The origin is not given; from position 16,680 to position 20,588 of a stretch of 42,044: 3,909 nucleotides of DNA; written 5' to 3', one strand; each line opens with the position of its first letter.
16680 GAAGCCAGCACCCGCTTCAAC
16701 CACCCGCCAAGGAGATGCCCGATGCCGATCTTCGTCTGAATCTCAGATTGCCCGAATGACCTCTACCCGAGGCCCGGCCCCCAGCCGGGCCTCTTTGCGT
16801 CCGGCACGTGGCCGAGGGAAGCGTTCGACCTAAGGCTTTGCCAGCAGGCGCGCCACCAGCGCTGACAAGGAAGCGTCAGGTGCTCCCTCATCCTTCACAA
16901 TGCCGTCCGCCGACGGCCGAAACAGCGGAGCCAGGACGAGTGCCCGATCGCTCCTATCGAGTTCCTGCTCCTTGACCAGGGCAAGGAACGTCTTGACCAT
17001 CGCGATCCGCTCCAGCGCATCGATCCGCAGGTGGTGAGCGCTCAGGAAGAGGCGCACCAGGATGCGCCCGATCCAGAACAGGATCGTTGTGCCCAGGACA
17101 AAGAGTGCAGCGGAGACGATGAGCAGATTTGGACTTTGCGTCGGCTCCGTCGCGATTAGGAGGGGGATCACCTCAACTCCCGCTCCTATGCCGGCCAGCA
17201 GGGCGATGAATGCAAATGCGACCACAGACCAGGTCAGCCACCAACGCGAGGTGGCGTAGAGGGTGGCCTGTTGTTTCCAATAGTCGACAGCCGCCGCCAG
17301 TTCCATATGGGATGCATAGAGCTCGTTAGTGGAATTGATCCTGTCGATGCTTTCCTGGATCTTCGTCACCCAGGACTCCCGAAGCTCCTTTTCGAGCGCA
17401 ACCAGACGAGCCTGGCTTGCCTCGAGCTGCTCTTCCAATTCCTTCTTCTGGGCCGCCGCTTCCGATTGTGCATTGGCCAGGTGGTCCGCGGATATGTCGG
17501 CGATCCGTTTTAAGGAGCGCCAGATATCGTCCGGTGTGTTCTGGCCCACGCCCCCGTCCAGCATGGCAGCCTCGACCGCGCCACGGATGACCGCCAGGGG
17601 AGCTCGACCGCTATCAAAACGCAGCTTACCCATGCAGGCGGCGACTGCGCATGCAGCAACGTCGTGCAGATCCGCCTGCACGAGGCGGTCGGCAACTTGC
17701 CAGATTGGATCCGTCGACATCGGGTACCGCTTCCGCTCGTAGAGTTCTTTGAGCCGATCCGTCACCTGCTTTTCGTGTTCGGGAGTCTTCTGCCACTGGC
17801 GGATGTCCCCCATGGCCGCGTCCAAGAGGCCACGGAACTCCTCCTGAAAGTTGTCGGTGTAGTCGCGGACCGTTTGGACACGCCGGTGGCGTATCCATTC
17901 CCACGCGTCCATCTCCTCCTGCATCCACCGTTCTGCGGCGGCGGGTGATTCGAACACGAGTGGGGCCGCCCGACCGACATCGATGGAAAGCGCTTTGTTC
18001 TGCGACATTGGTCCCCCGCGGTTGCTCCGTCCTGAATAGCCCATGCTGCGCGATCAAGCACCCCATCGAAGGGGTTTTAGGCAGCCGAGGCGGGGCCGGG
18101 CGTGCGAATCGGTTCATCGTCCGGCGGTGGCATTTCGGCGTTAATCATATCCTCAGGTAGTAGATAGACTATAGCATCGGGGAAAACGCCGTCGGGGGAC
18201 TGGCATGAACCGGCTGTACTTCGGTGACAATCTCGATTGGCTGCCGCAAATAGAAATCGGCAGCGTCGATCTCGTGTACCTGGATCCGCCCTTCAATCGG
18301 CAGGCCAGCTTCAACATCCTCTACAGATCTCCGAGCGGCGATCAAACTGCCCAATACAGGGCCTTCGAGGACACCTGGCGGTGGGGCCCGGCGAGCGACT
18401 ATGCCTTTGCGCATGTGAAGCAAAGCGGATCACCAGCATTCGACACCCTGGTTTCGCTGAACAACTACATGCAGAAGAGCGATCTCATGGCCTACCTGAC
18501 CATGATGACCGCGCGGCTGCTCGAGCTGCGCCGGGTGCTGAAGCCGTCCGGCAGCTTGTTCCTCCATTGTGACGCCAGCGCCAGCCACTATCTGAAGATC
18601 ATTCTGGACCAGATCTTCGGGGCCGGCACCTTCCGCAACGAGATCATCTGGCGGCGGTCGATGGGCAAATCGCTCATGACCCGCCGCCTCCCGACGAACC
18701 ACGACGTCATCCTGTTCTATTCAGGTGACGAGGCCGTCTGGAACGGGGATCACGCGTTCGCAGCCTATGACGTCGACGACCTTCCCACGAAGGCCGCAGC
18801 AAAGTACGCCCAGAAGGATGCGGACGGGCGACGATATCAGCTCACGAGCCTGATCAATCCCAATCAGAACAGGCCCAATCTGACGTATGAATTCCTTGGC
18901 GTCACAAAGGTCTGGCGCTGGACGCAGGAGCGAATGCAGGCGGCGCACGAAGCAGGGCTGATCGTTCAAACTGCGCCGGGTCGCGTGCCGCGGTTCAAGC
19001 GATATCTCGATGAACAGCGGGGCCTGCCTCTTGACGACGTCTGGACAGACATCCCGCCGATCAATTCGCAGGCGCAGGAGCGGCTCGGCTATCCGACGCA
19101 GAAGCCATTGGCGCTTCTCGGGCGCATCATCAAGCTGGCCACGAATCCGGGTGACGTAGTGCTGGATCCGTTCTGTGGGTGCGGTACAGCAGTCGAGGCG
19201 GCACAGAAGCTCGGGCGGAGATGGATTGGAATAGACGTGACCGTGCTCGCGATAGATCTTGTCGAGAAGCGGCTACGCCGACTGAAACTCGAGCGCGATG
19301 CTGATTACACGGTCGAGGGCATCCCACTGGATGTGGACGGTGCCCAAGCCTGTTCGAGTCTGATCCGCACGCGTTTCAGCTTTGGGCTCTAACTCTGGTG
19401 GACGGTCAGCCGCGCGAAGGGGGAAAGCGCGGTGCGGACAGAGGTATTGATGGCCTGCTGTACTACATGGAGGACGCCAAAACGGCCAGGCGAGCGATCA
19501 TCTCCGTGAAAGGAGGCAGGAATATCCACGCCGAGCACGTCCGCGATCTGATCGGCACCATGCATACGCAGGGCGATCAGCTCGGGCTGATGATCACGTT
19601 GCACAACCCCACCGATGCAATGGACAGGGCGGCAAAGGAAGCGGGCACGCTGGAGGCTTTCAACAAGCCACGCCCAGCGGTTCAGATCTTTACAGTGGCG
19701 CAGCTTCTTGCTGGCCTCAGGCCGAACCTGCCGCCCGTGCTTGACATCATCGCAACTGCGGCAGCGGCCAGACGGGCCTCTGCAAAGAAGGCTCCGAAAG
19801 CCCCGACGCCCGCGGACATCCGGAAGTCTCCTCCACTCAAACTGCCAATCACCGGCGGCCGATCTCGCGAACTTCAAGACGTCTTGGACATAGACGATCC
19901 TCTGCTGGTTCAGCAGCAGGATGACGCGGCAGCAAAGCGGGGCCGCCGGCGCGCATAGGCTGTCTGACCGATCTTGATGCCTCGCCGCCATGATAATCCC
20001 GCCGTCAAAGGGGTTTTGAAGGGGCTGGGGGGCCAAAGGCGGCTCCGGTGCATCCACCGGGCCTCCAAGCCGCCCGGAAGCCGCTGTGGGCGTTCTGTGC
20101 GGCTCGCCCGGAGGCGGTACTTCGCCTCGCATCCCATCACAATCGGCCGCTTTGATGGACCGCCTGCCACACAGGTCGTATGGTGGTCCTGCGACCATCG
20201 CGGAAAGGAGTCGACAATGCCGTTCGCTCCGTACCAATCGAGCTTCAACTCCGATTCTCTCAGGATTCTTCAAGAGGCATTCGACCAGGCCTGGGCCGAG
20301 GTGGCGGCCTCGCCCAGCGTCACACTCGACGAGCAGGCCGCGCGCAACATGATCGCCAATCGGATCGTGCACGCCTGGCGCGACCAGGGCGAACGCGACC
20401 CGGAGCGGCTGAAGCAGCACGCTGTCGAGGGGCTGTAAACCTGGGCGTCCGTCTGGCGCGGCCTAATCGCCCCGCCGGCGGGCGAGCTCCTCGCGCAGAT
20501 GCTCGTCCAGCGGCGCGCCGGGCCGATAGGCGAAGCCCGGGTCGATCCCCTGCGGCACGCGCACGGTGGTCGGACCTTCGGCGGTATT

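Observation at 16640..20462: AT-richer accessory island inserted between Mu F and the protease/scaffold gene: candidate prophage defence or exclusion cassette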

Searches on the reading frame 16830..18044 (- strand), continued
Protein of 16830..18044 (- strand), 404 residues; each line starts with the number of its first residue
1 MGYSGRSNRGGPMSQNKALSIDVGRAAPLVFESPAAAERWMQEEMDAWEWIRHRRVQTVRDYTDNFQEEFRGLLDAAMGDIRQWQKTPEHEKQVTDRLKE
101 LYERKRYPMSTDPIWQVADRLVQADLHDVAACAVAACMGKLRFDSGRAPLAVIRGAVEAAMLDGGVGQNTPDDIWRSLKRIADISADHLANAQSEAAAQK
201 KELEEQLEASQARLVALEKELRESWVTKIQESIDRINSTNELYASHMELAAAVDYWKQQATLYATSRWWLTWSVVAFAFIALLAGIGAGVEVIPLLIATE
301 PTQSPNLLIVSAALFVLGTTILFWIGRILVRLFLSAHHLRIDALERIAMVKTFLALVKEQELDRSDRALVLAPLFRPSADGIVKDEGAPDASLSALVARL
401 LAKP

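Call 75: search_protein_families(library=pfam, proteins=[L098:4213-6048:-, L098:1947-3392:-, L098:6312-6779:-, L098:9473-10210:-, L101:4465-6195:-, L101:3254-4465:-, L101:10123-10872:+, L107:1299-2126:+, L107:6766-7839:+, L107:8374-9309:+], max_evalue=0.001)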
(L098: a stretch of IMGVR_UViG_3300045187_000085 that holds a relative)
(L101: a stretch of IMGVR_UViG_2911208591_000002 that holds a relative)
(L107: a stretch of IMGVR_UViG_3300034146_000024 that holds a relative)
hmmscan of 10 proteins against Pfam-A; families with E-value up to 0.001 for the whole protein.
L098:4213-6048:- (611 aa): 2 families
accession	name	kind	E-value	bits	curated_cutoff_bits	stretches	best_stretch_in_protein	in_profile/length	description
PF20441.4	TerL_nuclease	-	6.2e-24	85.1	24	1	326-583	27-280/286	Terminase large subunit, endonuclease domain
PF03354.21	TerL_ATPase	-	8.2e-16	58.6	23.7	1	119-288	2-173/178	Terminase large subunit, ATPase domain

L098:1947-3392:- (481 aa): 1 family
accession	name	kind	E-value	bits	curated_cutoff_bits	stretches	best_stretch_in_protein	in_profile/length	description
PF04860.17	Phage_portal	-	4.2e-50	171.2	39.1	1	81-421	5-320/321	Phage portal protein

L098:6312-6779:- (155 aa): 1 family
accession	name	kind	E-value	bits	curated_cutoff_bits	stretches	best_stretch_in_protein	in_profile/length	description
PF01844.29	HNH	-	2.3e-06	28.1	21.4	1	56-96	1-39/47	HNH endonuclease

L098:9473-10210:- (245 aa): 0 families

L101:4465-6195:- (576 aa): 2 families
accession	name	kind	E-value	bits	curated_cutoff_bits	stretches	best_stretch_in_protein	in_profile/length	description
PF20441.4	TerL_nuclease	-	2.1e-38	132.6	24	1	268-557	4-284/286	Terminase large subunit, endonuclease domain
PF03354.21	TerL_ATPase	-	2.6e-23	83.1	23.7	1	86-256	1-174/178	Terminase large subunit, ATPase domain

L101:3254-4465:- (403 aa): 1 family
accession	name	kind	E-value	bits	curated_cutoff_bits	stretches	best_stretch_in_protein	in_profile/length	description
PF04860.17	Phage_portal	-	1.6e-76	258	39.1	1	43-372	1-321/321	Phage portal protein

L101:10123-10872:+ (249 aa): 1 family
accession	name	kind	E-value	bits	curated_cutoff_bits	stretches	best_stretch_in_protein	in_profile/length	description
PF00563.25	EAL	-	3.6e-51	174.2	31.3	1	17-236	12-236/236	EAL domain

L107:1299-2126:+ (275 aa): 2 families
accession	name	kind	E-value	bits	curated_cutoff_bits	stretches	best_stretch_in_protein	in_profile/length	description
PF00717.28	Peptidase_S24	-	5.2e-21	75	23.3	1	146-266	5-116/116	Peptidase S24-like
PF01381.28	HTH_3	-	0.00041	20.8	23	1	82-121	15-55/55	Helix-turn-helix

L107:6766-7839:+ (357 aa): 0 families

L107:8374-9309:+ (311 aa): 0 families

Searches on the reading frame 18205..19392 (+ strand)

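Call 4: search_protein_families(library=pfam, proteins=[window:18205-19392:+], max_evalue=0.01)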
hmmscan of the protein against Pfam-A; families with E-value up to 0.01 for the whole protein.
window:18205-19392:+ (395 aa): 6 families
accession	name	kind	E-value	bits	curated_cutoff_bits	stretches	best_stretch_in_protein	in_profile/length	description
PF01555.25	N6_N4_Mtase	-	1.4e-45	156.4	26.7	1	21-346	1-212/221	DNA methylase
PF03602.21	Cons_hypoth95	-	0.0005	20.2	24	0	18-35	111-128/182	Conserved hypothetical protein 95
PF13847.12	Methyltransf_31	-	0.0011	19.1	27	0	315-363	3-54/145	Methyltransferase domain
PF13649.12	Methyltransf_25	-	0.0026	18.8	27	0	319-362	1-46/97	Methyltransferase domain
PF01170.24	UPF0020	-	0.0053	16.9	22.3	0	314-337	27-51/197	RMKL-like, methyltransferase domain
PF08241.18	Methyltransf_11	-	0.0084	17.2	21.2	0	324-362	5-43/95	Methyltransferase domain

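Call 5: search_protein_families(library=padloc, proteins=[window:18205-19392:+], max_evalue=1)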
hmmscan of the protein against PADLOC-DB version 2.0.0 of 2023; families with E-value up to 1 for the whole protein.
window:18205-19392:+ (395 aa): 82 families (the best 25 are shown)
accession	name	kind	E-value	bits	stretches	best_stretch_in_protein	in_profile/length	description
PDLC03339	MTase_II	-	7.3e-62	207.4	3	267-359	182-273/399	Type II methyltransferase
PDLC03354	MTase_II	-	1.3e-55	187.1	2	88-361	120-386/425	Type II methyltransferase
PDLC03300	MTase_II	-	6.7e-49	164.6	3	271-364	192-284/302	Type II methyltransferase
PDLC03644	MTase_III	-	2e-38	130.5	2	97-359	109-395/542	Type III methyltransferase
PDLC03636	MTase_III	-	3.2e-38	129.9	3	77-177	76-176/575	Type III methyltransferase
PDLC03371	MTase_II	-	9.3e-35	118.4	1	2-361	11-256/260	Type II methyltransferase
PDLC03633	MTase_III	-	4.5e-33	112.8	3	278-363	279-359/616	Type III methyltransferase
PDLC03299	MTase_II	-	1.8e-30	104.4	3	278-358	179-258/296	Type II methyltransferase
PDLC03638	MTase_III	-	6.5e-30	102.1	1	95-357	429-677/816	Type III methyltransferase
PDLC03635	MTase_III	-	1.4e-29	101.3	1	87-345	258-560/708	Type III methyltransferase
PDLC03634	MTase_III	-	4.6e-27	93.2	1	7-333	100-426/621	Type III methyltransferase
PDLC03216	MTase_II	-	2.9e-26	90.3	3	296-366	194-264/364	Type II methyltransferase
PDLC03265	MTase_II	-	1.7e-24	84.9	2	266-360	241-331/333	Type II methyltransferase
PDLC03738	oMTase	-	2.5e-24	83.7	3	296-361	204-269/376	orphan methyltransferase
PDLC03320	MTase_II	-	2.9e-24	83.8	2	277-365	195-282/289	Type II methyltransferase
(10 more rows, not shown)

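Call 6: search_protein_families(library=phrogs, proteins=[window:18205-19392:+], max_evalue=0.01)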
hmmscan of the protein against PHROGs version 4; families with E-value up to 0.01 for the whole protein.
window:18205-19392:+ (395 aa): 12 families
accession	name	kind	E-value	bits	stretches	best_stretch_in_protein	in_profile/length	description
phrog_67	-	other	3.1e-62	212.7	1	1-368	123-354/743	DNA methyltransferase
phrog_3008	-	other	1.8e-20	74.3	1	296-364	150-218/244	DNA methyltransferase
phrog_498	-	other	4.2e-14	53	1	107-361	263-424/633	DNA methyltransferase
phrog_6952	-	other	3.3e-12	47.6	1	264-346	86-164/181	DNA methyltransferase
phrog_18293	-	other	3.5e-11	44.1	1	292-361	42-111/119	methyltransferase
phrog_23085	-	unknown function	4.2e-09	37.2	1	288-371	36-119/138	-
phrog_23148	-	unknown function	4.2e-08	34.4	1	295-359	84-148/165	-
phrog_6025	-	other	6.6e-08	33.4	1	97-156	58-115/192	DNA methyltransferase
phrog_8769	-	other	8.1e-06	26.6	1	309-357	5-53/71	methyltransferase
phrog_16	-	DNA, RNA and nucleotide metabolism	2.4e-05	23.7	1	300-344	852-896/986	DNA helicase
phrog_18146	-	other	7.5e-05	22.8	1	281-350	34-104/452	DNA methyltransferase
phrog_12517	-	unknown function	0.00071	19.8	1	314-361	104-151/316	-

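Call 7: search_protein_families(library=ncbifam, proteins=[window:18205-19392:+], max_evalue=0.01)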
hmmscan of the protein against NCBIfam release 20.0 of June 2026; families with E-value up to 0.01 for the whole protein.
window:18205-19392:+ (395 aa): 8 families
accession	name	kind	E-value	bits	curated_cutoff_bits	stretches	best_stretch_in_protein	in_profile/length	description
NF050803.1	DnaMtaseCcrMCaul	equivalog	1.1e-24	87.1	830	1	293-366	183-256/350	adenine-specific DNA-methyltransferase CcrM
NF008572.0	PRK11524.1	equivalog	1.4e-23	83.5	292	2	279-362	179-258/294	adenine-specific DNA-methyltransferase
NF010253.0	PRK13699.1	subfamily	3.5e-11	43.2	244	1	296-346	144-194/226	DNA methyltransferase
TIGR01177.1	TIGR01177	hypoth_equivalog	0.00019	20.9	316.55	1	314-346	181-213/330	TIGR01177 family methyltransferase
NF045667.1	MTase_DVU1556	equivalog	0.0008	18.9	155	0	303-354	9-62/213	DVU_1556 family methyltransferase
NF043040.1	corrin_prot_MT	hypoth_equivalog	0.0016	17.9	180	0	307-367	33-93/216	corrinoid protein-associated methyltransferase CpaM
NF047649.1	MTase_UXPK_star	exception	0.005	15.9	460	0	313-363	75-128/283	methyltransferase/UXPK-star double selenoprotein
TIGR02469.1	CbiT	equivalog_domain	0.0099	16.1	78.3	0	309-364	13-70/124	precorrin-6Y C5,15-methyltransferase (decarboxylating) subunit CbiT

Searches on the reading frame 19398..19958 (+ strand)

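Call 4: search_protein_families(library=pfam, proteins=[window:19398-19958:+], max_evalue=0.01)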
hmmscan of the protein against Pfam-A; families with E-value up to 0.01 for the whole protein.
window:19398-19958:+ (186 aa): 2 families
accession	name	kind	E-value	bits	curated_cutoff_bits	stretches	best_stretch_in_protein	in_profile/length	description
PF04471.18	Mrr_cat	-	1.5e-07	32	21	1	10-87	29-105/115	Restriction endonuclease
PF22722.2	NA-iREase1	-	3e-06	27.6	27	1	10-103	20-104/106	NACHT-associated inactive Restriction Endonuclease 1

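Call 5: search_protein_families(library=padloc, proteins=[window:19398-19958:+], max_evalue=1)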
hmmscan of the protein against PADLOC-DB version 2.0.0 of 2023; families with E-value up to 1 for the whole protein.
window:19398-19958:+ (186 aa): 1 family
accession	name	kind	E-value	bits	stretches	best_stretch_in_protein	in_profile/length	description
PDLC04815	PDC-S02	-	0.00062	17.2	1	10-80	229-300/346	-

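Call 6: search_protein_families(library=phrogs, proteins=[window:19398-19958:+], max_evalue=0.01)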
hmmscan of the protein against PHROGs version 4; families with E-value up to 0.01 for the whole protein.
window:19398-19958:+ (186 aa): 0 families

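Call 7: search_protein_families(library=ncbifam, proteins=[window:19398-19958:+], max_evalue=0.01)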
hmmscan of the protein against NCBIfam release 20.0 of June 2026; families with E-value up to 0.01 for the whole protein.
window:19398-19958:+ (186 aa): 0 families

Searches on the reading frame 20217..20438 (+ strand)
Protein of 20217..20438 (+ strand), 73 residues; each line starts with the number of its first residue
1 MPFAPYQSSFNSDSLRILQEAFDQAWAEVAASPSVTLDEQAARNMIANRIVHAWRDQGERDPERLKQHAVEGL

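Call 4: search_protein_families(library=pfam, proteins=[window:20217-20438:+], max_evalue=0.01)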
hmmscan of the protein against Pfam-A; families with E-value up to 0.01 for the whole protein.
window:20217-20438:+ (73 aa): 0 families

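Call 5: search_protein_families(library=padloc, proteins=[window:20217-20438:+], max_evalue=1)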
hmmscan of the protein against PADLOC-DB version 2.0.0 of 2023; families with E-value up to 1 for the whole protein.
window:20217-20438:+ (73 aa): 0 families

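Call 6: search_protein_families(library=phrogs, proteins=[window:20217-20438:+], max_evalue=0.01)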
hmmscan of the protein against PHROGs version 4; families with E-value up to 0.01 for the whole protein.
window:20217-20438:+ (73 aa): 0 families

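Call 7: search_protein_families(library=ncbifam, proteins=[window:20217-20438:+], max_evalue=0.01)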
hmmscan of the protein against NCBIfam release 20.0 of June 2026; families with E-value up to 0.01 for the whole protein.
window:20217-20438:+ (73 aa): 0 families

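Call 26: find_homologous_proteins(query=window:20217-20438:+, max_evalue=0.001)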
Query window:20217-20438:+ (73 aa): 6 proteins with E <= 0.001 among 7 candidates.
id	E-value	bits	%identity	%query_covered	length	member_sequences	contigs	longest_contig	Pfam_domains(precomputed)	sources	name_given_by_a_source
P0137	4.7e-41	155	100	100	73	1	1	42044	-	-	-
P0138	2.1e-31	124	82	100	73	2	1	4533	-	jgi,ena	-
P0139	3.0e-28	114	73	100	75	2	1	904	-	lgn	-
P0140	4.4e-27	111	68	100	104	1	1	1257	-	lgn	-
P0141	2.6e-18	83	55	100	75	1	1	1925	-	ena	-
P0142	1.2e-13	68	75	66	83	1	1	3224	-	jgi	jgi:hypothetical protein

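Call 27: find_encoding_contigs(protein=P0138, flank=5000, max_places=2)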
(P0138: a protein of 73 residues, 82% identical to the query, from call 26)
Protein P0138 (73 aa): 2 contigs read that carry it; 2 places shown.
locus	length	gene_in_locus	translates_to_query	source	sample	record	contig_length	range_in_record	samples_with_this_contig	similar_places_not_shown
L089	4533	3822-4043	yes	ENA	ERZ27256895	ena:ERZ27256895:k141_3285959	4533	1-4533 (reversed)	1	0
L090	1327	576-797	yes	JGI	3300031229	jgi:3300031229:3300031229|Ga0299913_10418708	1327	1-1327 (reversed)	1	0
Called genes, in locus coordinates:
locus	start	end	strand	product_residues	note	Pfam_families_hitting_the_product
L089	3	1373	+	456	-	?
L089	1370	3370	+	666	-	PF00989:PAS (weak), PF08447:PAS_3, PF08448:PAS_4, PF13426:PAS_9 (weak), PF00512:HisKA, PF02518:HATPase_c, PF00072:Response_reg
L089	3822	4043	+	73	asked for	-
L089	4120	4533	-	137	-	?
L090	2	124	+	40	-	?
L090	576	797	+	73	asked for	-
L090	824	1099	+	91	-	-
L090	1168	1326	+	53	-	?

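Call 28: find_encoding_contigs(protein=P0142, flank=5000, max_places=2)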
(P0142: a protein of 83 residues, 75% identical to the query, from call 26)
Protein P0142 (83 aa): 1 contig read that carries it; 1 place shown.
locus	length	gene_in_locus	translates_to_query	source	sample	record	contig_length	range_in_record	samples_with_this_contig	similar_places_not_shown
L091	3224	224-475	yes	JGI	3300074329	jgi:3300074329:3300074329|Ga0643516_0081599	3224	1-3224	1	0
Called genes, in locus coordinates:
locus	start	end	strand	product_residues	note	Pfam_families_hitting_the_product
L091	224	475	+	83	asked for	-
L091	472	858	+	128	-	-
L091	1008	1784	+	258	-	PF06707:DUF1194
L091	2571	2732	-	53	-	-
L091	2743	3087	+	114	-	-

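Call 80: search_solved_structures(query=A3, max_evalue=1)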
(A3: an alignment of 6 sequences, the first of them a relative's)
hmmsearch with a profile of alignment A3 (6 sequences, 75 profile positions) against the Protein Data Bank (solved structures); distinct sequences matched with E-value up to 1: 4.
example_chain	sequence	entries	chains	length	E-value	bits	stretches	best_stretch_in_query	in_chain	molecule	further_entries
8jiw_BR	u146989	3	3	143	0.27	14.3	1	1-41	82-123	40S ribosomal protein S17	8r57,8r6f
8ip8_qa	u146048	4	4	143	0.43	13.7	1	1-38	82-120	40S ribosomal protein eS17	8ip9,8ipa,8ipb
4fi5_A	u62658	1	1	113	0.67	13.1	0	45-70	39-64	Nucleoprotein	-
3ney_A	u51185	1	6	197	0.72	12.9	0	13-27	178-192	55 kDa erythrocyte membrane protein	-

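Call 88: predict_structure(alignment_id=A4)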
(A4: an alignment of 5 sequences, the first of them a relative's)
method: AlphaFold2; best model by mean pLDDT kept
length: 73 residues; sequences in the alignment: 5
mean_pLDDT: 86.2   pTM: 0.74
mean pLDDT of the five models: 86.2, 83.2, 82.3, 82.0, 80.2
residues with pLDDT >= 90: 27; 70-90: 45; 50-70: 1; < 50: 0
segments of 3 or more residues with pLDDT < 50: none
pLDDT, mean of each block of 10 residues (from residue 1): 79 90 90 78 90 89 91 75
secondary structure, 60 per line:
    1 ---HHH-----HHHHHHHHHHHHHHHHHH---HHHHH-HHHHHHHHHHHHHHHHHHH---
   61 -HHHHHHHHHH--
elements in order: H12-29 H33-37 H39-57 H62-71

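Call 91: fold_search(model_id=the predicted structure, library=pdb)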
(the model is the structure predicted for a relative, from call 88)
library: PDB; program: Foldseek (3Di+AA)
matches with E <= 10: 32; with E <= 0.001: 0
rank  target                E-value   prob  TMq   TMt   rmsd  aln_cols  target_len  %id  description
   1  3l9u                  2.1e+00  0.28  0.40  0.20   4.4        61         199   18  Crystal Structure of Salmonella enterica serovar Typhimurium DsbL (released 2010-03-09)
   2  3v6t_B                3.0e+00  0.08  0.31  0.06  13.4        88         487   12  Crystal structure of the DNA-bound dHax3, a TAL effector, at 1.85 angstrom (released 2012-01-18)
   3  7pqf                  3.5e+00  0.18  0.39  0.19   4.2        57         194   16  Crystal structure of Campylobacter jejuni DsbA2 (released 2021-12-29)
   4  7bgn_C                3.7e+00  0.08  0.32  0.15   7.8        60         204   20  Crystal structure of MtHISN2-AMP complex, a bifunctional enzyme from the histidine biosynthetic pathway (released 2021-05-19)
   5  7dfe_MODEL_1_A        3.7e+00  0.05  0.28  0.18  12.5        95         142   18  NMR structure of TuSp2-RP (released 2021-11-17)
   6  4nxi_A                4.9e+00  0.33  0.44  0.18   2.7        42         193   10  Rv2466c Mediates the Activation of TP053 To Kill Replicating and Non-replicating Mycobacterium tuberculosis (released 2014-10-22)
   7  7bgn_E                4.9e+00  0.08  0.32  0.15   7.8        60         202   20  Crystal structure of MtHISN2-AMP complex, a bifunctional enzyme from the histidine biosynthetic pathway (released 2021-05-19)
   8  9cwp_K                5.2e+00  0.09  0.34  0.35   5.7        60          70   15  Local refinement of the SARS-CoV-2 BA.2.86 RBD in complex with TRI2-2 minibinder (released 2026-01-21)
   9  2go7_A                5.2e+00  0.08  0.29  0.13   9.0        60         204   17  CRYSTAL STRUCTURE OF A HYDROLASE FROM HALOACID DEHALOGENASE-LIKE FAMILY (SP_2064) FROM STREPTOCOCCUS PNEUMONIAE TIGR4  (released 2006-05-23)
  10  9bv2_F                5.2e+00  0.06  0.29  0.12  11.9        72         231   10  M2B Midnolin-Proteasome (translocating) (released 2025-06-11)
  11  4nxi_B                5.5e+00  0.15  0.49  0.22   6.2        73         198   10  Rv2466c Mediates the Activation of TP053 To Kill Replicating and Non-replicating Mycobacterium tuberculosis (released 2014-10-22)
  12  7vw1_A                5.5e+00  0.04  0.25  0.23   8.7        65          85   15  Structure of a dimeric periplasmic protein bound with cuprous ions (released 2022-01-26)
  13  2go7_D                6.2e+00  0.05  0.27  0.13   8.5        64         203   19  CRYSTAL STRUCTURE OF A HYDROLASE FROM HALOACID DEHALOGENASE-LIKE FAMILY (SP_2064) FROM STREPTOCOCCUS PNEUMONIAE TIGR4  (released 2006-05-23)
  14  2go7_C                6.5e+00  0.05  0.27  0.13   8.4        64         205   19  CRYSTAL STRUCTURE OF A HYDROLASE FROM HALOACID DEHALOGENASE-LIKE FAMILY (SP_2064) FROM STREPTOCOCCUS PNEUMONIAE TIGR4  (released 2006-05-23)
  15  4ost_B                6.5e+00  0.05  0.31  0.07  12.2        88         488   14  Crystal structure of the S505C mutant of TAL effector dHax3 (released 2014-05-28)
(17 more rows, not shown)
